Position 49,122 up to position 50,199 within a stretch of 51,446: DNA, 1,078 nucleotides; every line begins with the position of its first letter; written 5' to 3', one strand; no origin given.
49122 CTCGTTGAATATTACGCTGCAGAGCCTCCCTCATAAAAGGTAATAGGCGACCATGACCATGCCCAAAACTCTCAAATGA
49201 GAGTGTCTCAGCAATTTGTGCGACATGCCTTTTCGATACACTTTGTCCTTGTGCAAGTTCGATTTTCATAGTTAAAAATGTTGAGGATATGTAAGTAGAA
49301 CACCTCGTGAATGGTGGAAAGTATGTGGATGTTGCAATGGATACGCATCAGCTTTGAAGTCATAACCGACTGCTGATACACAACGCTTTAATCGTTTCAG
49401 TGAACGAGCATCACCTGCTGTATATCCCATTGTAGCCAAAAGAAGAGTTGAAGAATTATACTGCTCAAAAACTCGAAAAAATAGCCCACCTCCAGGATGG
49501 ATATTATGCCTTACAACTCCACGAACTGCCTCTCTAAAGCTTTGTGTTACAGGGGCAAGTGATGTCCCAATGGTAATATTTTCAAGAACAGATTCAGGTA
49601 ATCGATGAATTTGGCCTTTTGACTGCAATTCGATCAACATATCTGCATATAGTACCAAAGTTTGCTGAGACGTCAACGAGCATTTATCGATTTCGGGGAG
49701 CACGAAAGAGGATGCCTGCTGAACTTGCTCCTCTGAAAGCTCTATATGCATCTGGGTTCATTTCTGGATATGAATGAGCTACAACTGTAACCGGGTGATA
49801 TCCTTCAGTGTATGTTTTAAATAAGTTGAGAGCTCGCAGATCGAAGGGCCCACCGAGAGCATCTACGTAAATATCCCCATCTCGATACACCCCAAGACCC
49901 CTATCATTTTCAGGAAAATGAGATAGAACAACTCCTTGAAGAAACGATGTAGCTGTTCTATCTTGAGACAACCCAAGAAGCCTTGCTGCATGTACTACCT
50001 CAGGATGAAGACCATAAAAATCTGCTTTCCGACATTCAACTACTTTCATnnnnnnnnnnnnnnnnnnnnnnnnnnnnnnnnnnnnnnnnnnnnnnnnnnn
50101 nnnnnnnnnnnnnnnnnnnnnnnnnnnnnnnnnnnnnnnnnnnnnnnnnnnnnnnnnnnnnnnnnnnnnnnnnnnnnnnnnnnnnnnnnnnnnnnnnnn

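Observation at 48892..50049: Three tandem paralogs of an unrecognised family translationally coupled to secDF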

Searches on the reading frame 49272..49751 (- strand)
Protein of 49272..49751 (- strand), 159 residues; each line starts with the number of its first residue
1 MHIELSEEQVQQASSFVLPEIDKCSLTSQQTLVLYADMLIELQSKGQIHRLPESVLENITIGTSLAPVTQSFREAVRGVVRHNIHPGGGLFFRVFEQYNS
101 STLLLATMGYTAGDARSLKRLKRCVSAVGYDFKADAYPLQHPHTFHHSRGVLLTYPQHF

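Call 3: search_protein_families(library=pfam, proteins=[window:49272-49751:-], max_evalue=1)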
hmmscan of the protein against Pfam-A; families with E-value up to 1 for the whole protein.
window:49272-49751:- (159 aa): 0 families

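Call 8: search_protein_families(library=ncbifam, proteins=[window:49272-49751:-], max_evalue=1)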
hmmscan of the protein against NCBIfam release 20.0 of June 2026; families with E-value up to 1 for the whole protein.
window:49272-49751:- (159 aa): 0 families

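Call 9: search_protein_families(library=phrogs, proteins=[window:49272-49751:-], max_evalue=1)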
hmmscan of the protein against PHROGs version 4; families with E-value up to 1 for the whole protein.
window:49272-49751:- (159 aa): 0 families

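Call 10: search_protein_families(library=padloc, proteins=[window:49272-49751:-], max_evalue=1)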
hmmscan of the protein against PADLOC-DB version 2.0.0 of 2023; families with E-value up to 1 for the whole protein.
window:49272-49751:- (159 aa): 0 families

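Call 11: search_solved_structures(query=window:49272-49751:-, max_evalue=10)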
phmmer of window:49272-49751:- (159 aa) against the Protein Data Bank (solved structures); distinct sequences matched with E-value up to 10: 0.

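Call 12: find_homologous_proteins(query=window:49272-49751:-, max_evalue=0.01)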
Query window:49272-49751:- (159 aa): 1 proteins with E <= 0.01 among 37 candidates.
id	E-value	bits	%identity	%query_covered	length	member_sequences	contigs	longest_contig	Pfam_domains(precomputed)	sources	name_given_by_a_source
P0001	1.4e-75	270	100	77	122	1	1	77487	-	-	-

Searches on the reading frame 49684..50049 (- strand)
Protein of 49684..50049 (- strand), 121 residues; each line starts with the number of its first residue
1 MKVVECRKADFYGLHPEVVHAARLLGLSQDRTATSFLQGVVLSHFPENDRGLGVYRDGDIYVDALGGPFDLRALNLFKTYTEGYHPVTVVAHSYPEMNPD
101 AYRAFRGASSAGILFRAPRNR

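Call 3: search_protein_families(library=pfam, proteins=[window:49684-50049:-], max_evalue=1)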
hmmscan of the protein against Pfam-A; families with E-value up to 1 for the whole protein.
window:49684-50049:- (121 aa): 0 families

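Call 8: search_protein_families(library=ncbifam, proteins=[window:49684-50049:-], max_evalue=1)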
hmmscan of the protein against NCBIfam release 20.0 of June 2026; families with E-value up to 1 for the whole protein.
window:49684-50049:- (121 aa): 0 families

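Call 9: search_protein_families(library=phrogs, proteins=[window:49684-50049:-], max_evalue=1)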
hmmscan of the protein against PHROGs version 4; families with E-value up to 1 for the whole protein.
window:49684-50049:- (121 aa): 1 family
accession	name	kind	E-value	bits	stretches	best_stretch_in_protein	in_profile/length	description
phrog_18302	-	unknown function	0.07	14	1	88-105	7-24/60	-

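Call 10: search_protein_families(library=padloc, proteins=[window:49684-50049:-], max_evalue=1)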
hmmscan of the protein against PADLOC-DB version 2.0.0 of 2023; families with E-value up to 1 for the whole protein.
window:49684-50049:- (121 aa): 0 families

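Call 21: find_homologous_proteins(query=window:49684-50049:-, max_evalue=0.01)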
Query window:49684-50049:- (121 aa): 2 proteins with E <= 0.01 among 14 candidates.
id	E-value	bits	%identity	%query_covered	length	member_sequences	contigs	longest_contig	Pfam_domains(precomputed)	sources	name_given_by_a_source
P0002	5.3e-76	270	99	100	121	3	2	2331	-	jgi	-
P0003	3.2e-33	132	53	100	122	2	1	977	-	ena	-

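Call 22: find_encoding_contigs(protein=P0003, flank=10000)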
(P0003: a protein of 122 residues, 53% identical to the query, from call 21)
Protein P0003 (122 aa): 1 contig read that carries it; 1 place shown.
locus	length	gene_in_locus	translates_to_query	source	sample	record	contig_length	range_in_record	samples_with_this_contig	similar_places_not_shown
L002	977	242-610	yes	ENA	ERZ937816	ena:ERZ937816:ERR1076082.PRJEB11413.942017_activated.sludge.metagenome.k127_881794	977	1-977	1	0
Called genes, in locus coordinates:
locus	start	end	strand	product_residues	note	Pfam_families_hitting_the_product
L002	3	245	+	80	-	?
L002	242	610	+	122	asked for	-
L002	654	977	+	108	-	?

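Call 23: find_encoding_contigs(protein=P0002, flank=10000)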
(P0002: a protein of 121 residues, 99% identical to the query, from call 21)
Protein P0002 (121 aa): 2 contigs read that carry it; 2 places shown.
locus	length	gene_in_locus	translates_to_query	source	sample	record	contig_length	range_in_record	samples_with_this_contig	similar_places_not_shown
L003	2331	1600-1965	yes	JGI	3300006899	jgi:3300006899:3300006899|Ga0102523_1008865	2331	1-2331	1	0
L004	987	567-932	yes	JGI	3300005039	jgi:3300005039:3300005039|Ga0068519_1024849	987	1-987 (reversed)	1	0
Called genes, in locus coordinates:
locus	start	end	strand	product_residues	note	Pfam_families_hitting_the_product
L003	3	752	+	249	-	?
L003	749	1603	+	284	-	PF07549:Sec_GG (weak), PF02355:SecD_SecF_C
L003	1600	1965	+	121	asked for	-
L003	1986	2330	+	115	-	?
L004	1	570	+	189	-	?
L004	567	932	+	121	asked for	-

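Call 45: find_related_loci(query=A5, collection=genome_contigs, flank=10000)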
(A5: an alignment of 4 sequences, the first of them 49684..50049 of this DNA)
Query A5 (121 aa) in genome_contigs; peptide patterns used: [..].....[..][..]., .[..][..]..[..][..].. (x = any residue, [..] = any of these).
120 stretches matched a pattern, but none encodes a relative of the query by tblastn (E <= 1e-3).

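Call 51: find_related_loci(query=A5, collection=viral_contigs, flank=10000)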
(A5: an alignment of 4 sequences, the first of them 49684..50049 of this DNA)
Query A5 (121 aa) in viral_contigs; peptide patterns used: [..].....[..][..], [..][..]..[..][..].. (x = any residue, [..] = any of these).
16 stretches matched a pattern, but none encodes a relative of the query by tblastn (E <= 1e-3).

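Call 52: find_related_loci(query=A5, collection=metagenome_contigs, flank=10000)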
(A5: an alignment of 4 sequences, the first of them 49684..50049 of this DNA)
Query A5 (121 aa) in metagenome_contigs; peptide patterns used: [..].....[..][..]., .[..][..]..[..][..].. (x = any residue, [..] = any of these).
105 stretches matched a pattern, but none encodes a relative of the query by tblastn (E <= 1e-3).

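Call 68: predict_structure(alignment_id=A10)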
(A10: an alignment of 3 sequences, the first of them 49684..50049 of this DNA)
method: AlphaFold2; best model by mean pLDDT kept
length: 121 residues; sequences in the alignment: 3
mean_pLDDT: 68.8   pTM: 0.62
mean pLDDT of the five models: 68.8, 67.2, 62.8, 61.4, 57.2
residues with pLDDT >= 90: 0; 70-90: 65; 50-70: 41; < 50: 15
segments of 3 or more residues with pLDDT < 50: 95-108
pLDDT, mean of each block of 10 residues (from residue 1): 65 74 83 80 61 66 66 78 82 52 46 74 44
secondary structure, 60 per line:
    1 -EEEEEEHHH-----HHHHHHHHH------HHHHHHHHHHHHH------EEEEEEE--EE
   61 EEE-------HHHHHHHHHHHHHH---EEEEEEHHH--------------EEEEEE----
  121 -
elements in order: E2-7 H16-24 H31-43 E50-56 E59-63 H71-84 E88-93 E111-116
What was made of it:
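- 49684..50049 (-): Gene C, 121 aa. A soluble orphan protein, translationally coupled to secF. The AF2 model has pLDDT 68.8 (call 68).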

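Call 71: fold_search(model_id=the predicted structure, library=pdb)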
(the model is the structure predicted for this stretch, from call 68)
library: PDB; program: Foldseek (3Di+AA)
matches with E <= 10: 196; with E <= 0.001: 0
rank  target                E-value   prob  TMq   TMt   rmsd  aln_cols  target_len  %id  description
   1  1tid_A                7.0e-02  0.66  0.42  0.39   5.4       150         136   11  Crystal Structures of the ADP and ATP bound forms of the Bacillus Anti-sigma factor SpoIIAB in complex with the Anti-a (released 2004-06-15)
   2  8jzt_D                7.4e-02  0.38  0.35  0.34   7.1       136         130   14  The sigF and anti-sigma factor complex (released 2024-10-16)
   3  1tid_C                7.9e-02  0.35  0.35  0.33   7.1       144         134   10  Crystal Structures of the ADP and ATP bound forms of the Bacillus Anti-sigma factor SpoIIAB in complex with the Anti-a (released 2004-06-15)
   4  1th8_A                1.0e-01  0.60  0.43  0.41   5.9       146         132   10  Crystal Structures of the ADP and ATP bound forms of the Bacillus Anti-sigma factor SpoIIAB in complex with the Anti-a (released 2004-06-15)
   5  1l0o_A                2.4e-01  0.33  0.40  0.36   6.4       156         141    8  Crystal Structure of the Bacillus stearothermophilus Anti-Sigma Factor SpoIIAB with the Sporulation Sigma Factor Sigma (released 2002-04-03)
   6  9dd4_A                2.7e-01  0.30  0.36  0.35   9.2       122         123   16  Crystal Structure of Designed facilitated dissociation target LHD101An1: LHD101A with an N-terminal extension (released 2025-08-20)
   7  9olq_A                3.0e-01  0.23  0.33  0.18  12.0       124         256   10  Designed allosteric facilitated dissociation switch AS1_K46L_E50W_K172W_E173Y in complex state THE (released 2025-08-20)
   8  1thn_A                3.2e-01  0.41  0.45  0.41   5.3       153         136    9  Crystal Structures of the ADP and ATP bound forms of the Bacillus Anti-sigma factor SpoIIAB in complex with the Anti-a (released 2004-06-15)
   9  9dd0_B                5.0e-01  0.30  0.39  0.39   8.8       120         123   14  Designed allosteric facilitated dissociation switch AS1 in complex state TH with methylated lysines, crystal #2 (released 2025-08-20)
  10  9i2b_D                5.3e-01  0.35  0.35  0.18   4.3        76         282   14  SPIN90-Arp2/3 nucleated bidirectional actin filaments (released 2025-09-03)
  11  9dd0_C                5.6e-01  0.18  0.34  0.18  12.1       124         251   10  Designed allosteric facilitated dissociation switch AS1 in complex state TH with methylated lysines, crystal #2 (released 2025-08-20)
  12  3dr6_C                6.4e-01  0.07  0.24  0.19  16.6       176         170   10  Structure of yncA, a putative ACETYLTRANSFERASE from Salmonella typhimurium (released 2008-09-09)
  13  9dd2                  6.8e-01  0.16  0.34  0.18  11.9       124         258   10  Crystal Structure of Designed allosteric facilitated dissociation switch AS5 (released 2025-08-20)
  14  6m37_A                6.8e-01  0.09  0.30  0.31   7.1       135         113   13  The crystal structure of B. subtilis RsbV/RsbW complex in the hexagonal crystal form (released 2020-07-15)
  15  1m4d_A                7.2e-01  0.05  0.20  0.16  15.2       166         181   11  Aminoglycoside 2'-N-acetyltransferase from Mycobacterium tuberculosis-Complex with Coenzyme A and Tobramycin (released 2002-08-28)
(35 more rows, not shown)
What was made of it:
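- On GHKL ATPase / SpoIIAB-like kinase: Foldseek gives E 0.07 and TM 0.42 (call 71).
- Closest known: SpoIIAB/RsbW-type GHKL anti-sigma factor kinases. Same: They are the top, non-significant Foldseek hits of the C model (E 0.07, TM 0.42, call 71).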

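Call 77: search_solved_structures(query=A5, max_evalue=10)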
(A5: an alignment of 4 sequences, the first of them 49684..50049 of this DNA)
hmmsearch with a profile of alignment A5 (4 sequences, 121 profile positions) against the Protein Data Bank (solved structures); distinct sequences matched with E-value up to 10: 1.
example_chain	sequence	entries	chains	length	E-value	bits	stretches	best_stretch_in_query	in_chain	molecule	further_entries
2mar_A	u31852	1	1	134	1.1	12.6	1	49-104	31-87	SXP/RAL-2 family protein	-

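Call 78: fold_search(model_id=the predicted structure, library=viral)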
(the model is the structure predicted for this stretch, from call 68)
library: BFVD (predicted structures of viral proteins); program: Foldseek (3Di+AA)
matches with E <= 10: 386; with E <= 0.001: 0
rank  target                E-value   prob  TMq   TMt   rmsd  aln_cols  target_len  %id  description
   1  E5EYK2                4.2e-02  0.35  0.26  0.29  12.7       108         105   14  (no name in the UniProt tables at hand)
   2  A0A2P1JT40            6.1e-02  0.63  0.41  0.31   7.1       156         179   10  Histidine kinase/HSP90-like ATPase domain-containing protein [Streptomyces phage Nesbitt]
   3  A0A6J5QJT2            7.8e-02  0.38  0.31  0.14  10.9       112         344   12  Uncharacterized protein [uncultured Caudovirales phage]
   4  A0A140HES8            1.1e-01  0.38  0.36  0.15   7.2       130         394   10  Uncharacterized protein [Boutonnet virus]
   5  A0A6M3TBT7            1.6e-01  0.69  0.42  0.27   6.2       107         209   15  (no name in the UniProt tables at hand)
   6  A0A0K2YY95            2.4e-01  0.47  0.41  0.45   5.5       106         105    9  Uncharacterized protein [Cowpox virus]
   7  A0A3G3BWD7            3.0e-01  0.38  0.38  0.37   9.1       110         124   11  (no name in the UniProt tables at hand)
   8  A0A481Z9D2            3.9e-01  0.12  0.27  0.23  13.9       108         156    9  Uncharacterized protein [Pithovirus LCPAC304]
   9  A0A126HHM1            4.1e-01  0.21  0.33  0.35  14.5       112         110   12  (no name in the UniProt tables at hand)
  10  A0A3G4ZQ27            4.4e-01  0.47  0.32  0.35   4.7        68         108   15  SUI1 domain-containing protein [Terrestrivirus sp.]
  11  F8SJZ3                5.6e-01  0.12  0.29  0.24  11.6       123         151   11  Uncharacterized protein 119 [Pseudomonas phage PhiPA3]
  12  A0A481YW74            5.6e-01  0.08  0.28  0.25  15.9       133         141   11  Uncharacterized protein [Marseillevirus LCMAC201]
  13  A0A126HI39            5.9e-01  0.18  0.33  0.37   5.8       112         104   11  (no name in the UniProt tables at hand)
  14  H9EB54                5.9e-01  0.15  0.29  0.32   7.1        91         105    9  Uncharacterized protein [Vibrio phage SSP002]
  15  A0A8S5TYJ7            5.9e-01  0.06  0.27  0.19  12.5       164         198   12  LAGLIDADG-like domain [Siphoviridae sp. ctnPP24]
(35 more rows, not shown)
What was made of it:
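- Closest known: SpoIIAB/RsbW-type GHKL anti-sigma factor kinases. Same: A phage GHKL protein ranks second among BFVD hits (call 78).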

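Call 79: find_homologous_proteins(query=A5, max_evalue=0.1)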
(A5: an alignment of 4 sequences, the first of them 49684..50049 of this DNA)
Query A5 (4 sequences) (121 aa, profile of the alignment): 3 proteins with E <= 0.1 among 4170 candidates.
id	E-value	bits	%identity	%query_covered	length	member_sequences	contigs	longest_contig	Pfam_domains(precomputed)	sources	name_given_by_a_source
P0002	2.3e-69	249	99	100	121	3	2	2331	-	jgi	-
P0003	4.5e-62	225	53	100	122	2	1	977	-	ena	-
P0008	4.4e-16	77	52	40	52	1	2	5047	-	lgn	-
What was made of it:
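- Searches with C found only P0002, P0003 and P0008 (calls 21, 79).
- Tried and rejected: Three word-index searches of 5.8e9 proteins gave only orthologues (calls 12, 21, 79).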

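Call 80: find_encoding_contigs(protein=P0008, flank=10000)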
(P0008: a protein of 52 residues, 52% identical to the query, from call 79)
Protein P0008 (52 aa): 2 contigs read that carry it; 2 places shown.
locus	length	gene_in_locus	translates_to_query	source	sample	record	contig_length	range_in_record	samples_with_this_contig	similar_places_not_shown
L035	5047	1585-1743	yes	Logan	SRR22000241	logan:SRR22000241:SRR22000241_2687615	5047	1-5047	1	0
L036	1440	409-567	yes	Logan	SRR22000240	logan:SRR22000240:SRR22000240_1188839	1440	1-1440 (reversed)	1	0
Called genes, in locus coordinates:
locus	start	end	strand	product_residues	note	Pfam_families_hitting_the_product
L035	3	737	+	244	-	?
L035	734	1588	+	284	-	PF07549:Sec_GG, PF02355:SecD_SecF_C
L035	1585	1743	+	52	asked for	-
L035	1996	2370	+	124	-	-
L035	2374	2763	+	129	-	-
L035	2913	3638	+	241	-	PF12705:PDDEXK_1, PF01930:Cas_Cas4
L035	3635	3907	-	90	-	-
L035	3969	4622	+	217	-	PF00160:Pro_isomerase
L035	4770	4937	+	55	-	-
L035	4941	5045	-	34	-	?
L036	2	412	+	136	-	?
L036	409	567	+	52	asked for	-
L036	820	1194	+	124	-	-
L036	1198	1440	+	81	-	?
